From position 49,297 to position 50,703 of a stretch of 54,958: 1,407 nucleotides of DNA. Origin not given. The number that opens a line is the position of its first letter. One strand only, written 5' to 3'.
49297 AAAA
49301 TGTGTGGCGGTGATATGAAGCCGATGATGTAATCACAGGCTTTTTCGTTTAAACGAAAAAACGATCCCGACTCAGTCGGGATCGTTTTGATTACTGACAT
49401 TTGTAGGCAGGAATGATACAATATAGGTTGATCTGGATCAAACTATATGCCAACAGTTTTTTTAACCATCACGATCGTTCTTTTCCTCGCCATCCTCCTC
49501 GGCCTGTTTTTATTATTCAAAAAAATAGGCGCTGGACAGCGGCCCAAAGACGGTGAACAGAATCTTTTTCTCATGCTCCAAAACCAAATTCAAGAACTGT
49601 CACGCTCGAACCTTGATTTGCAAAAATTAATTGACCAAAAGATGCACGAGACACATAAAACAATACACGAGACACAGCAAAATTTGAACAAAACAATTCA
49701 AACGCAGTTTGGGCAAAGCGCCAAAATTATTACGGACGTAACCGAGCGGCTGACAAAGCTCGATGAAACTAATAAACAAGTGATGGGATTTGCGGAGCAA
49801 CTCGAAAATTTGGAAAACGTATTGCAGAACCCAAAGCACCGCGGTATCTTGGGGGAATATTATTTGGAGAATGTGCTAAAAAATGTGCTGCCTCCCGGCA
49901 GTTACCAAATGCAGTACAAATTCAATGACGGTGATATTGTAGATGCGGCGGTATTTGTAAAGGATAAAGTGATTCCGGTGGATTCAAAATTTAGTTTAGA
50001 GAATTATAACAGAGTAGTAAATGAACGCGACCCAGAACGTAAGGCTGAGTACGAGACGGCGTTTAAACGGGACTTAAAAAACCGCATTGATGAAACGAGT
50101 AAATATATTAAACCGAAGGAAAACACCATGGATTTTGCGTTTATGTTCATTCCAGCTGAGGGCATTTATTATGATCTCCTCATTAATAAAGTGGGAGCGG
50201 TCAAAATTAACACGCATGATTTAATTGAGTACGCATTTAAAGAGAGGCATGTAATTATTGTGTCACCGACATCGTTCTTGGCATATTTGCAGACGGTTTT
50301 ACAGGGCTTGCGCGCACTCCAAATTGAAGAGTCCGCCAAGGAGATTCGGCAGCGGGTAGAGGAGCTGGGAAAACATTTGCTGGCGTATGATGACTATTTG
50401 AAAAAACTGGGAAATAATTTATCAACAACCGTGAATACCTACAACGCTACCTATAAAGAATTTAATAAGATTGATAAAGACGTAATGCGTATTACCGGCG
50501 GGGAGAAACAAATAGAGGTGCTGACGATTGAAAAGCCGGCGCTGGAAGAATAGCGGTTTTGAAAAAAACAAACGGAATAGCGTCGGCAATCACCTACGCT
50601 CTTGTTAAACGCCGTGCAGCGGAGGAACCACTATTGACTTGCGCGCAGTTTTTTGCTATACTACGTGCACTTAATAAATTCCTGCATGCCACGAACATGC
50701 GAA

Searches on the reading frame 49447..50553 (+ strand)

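Call 3: search_protein_families(library=pfam, proteins=[window:49447-50553:+], max_evalue=1)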
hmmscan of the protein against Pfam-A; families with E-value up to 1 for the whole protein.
window:49447-50553:+ (368 aa): 17 families
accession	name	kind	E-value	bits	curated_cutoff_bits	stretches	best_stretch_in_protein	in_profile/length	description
PF02646.22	RmuC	-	4.1e-56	190.7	26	1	64-347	1-275/291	RmuC family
PF00015.26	MCPsignal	-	0.0028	18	34.6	1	292-356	83-147/172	Methyl-accepting chemotaxis protein (MCP) signalling domain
PF20667.3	Sec10_N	-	0.0088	16.6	27.4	0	281-350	8-76/118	Exocyst complex component Sec10, N-terminal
PF07889.17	DUF1664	-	0.031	14.7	34.6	0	292-352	56-116/124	Protein of unknown function (DUF1664)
PF03310.18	Cauli_DNA-bind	-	0.062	13.9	24.2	1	59-131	5-79/117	Caulimovirus DNA-binding protein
PF04155.23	Ground-like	-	0.064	14.4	35.4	1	55-95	6-44/73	Ground-like domain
PF04513.17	Baculo_PEP_C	-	0.11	12.9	38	0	292-346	35-94/140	Baculovirus polyhedron envelope protein, PEP, C terminus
PF25539.1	Bestrophin_2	-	0.19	11.6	27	1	6-131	52-176/288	Bacterial/Fungal Bestrophin protein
PF06009.19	Laminin_II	-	0.24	11.9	33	0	54-125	14-81/138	Laminin Domain II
PF15960.10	DUF4763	-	0.24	11.1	30.1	0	294-344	98-148/236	Domain of unknown function (DUF4763)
PF12116.14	SpoIIID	-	0.27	11.8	27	1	61-108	3-50/82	Stage III sporulation protein D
PF06103.16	DUF948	-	0.28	11.8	37.2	0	44-122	24-87/89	Bacterial protein of unknown function (DUF948)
PF10046.14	BLOC1_2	-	0.3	11.9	33.4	1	59-124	8-72/96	Biogenesis of lysosome-related organelles complex-1 subunit 2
PF01442.23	Apolipoprotein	-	0.34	11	90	0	47-120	27-105/190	Apolipoprotein A1/A4/E domain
PF24073.1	DUF7365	-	0.59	10.8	27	1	83-128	44-89/101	Coiled-coil region of unknown function (DUF7365)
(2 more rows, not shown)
